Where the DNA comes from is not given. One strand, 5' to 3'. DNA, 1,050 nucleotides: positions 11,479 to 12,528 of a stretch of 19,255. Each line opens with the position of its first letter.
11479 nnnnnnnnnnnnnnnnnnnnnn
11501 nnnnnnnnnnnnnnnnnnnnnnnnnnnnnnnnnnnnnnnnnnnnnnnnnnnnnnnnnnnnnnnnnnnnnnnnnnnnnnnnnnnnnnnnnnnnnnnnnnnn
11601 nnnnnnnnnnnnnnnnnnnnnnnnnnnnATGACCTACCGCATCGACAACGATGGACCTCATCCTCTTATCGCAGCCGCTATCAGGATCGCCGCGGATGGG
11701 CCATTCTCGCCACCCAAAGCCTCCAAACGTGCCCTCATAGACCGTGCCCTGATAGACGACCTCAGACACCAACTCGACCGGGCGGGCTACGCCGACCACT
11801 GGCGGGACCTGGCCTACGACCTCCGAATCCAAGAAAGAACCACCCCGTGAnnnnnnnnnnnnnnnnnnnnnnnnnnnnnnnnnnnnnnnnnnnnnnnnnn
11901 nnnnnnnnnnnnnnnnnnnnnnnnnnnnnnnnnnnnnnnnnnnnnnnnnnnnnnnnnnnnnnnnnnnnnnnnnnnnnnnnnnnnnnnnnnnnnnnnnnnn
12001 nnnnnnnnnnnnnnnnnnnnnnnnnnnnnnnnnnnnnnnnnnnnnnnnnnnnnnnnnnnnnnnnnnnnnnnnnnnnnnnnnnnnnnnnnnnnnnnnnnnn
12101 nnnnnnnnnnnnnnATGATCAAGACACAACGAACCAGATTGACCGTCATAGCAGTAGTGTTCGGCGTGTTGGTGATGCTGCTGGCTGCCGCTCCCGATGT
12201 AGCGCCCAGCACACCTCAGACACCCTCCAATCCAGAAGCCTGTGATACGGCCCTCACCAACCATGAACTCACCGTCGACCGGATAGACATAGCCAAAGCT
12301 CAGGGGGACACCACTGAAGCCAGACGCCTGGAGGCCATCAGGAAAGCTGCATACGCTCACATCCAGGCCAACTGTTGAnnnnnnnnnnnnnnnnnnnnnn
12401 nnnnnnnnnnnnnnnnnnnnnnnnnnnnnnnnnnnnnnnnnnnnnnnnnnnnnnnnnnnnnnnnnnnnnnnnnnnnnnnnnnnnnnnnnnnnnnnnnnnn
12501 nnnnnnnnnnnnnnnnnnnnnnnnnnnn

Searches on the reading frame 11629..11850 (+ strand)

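Call 9: search_protein_families(library=pfam, proteins=[window:11629-11850:+], max_evalue=0.01)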
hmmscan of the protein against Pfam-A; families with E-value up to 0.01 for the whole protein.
window:11629-11850:+ (73 aa): 0 families

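Call 10: search_protein_families(library=phrogs, proteins=[window:11629-11850:+], max_evalue=0.001)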
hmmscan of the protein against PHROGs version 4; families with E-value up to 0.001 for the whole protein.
window:11629-11850:+ (73 aa): 0 families

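Call 73: search_protein_families(library=phrogs, proteins=[window:11629-11850:+], max_evalue=0.1)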
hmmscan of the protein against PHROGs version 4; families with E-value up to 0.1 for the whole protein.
window:11629-11850:+ (73 aa): 1 family
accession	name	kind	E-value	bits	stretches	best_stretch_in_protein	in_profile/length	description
phrog_6789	-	unknown function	0.018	16.2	1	39-70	38-69/141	-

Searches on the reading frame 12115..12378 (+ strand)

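Call 9: search_protein_families(library=pfam, proteins=[window:12115-12378:+], max_evalue=0.01)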
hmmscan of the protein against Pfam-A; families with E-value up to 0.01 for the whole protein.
window:12115-12378:+ (87 aa): 0 families

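Call 73: search_protein_families(library=phrogs, proteins=[window:12115-12378:+], max_evalue=0.1)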
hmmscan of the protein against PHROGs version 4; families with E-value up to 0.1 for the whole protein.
window:12115-12378:+ (87 aa): 2 families
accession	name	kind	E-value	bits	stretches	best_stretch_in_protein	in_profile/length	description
phrog_21776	-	other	0.043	14.5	1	3-59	5-63/238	transglycosylase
phrog_11572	-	unknown function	0.082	13.8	0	9-24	9-24/57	-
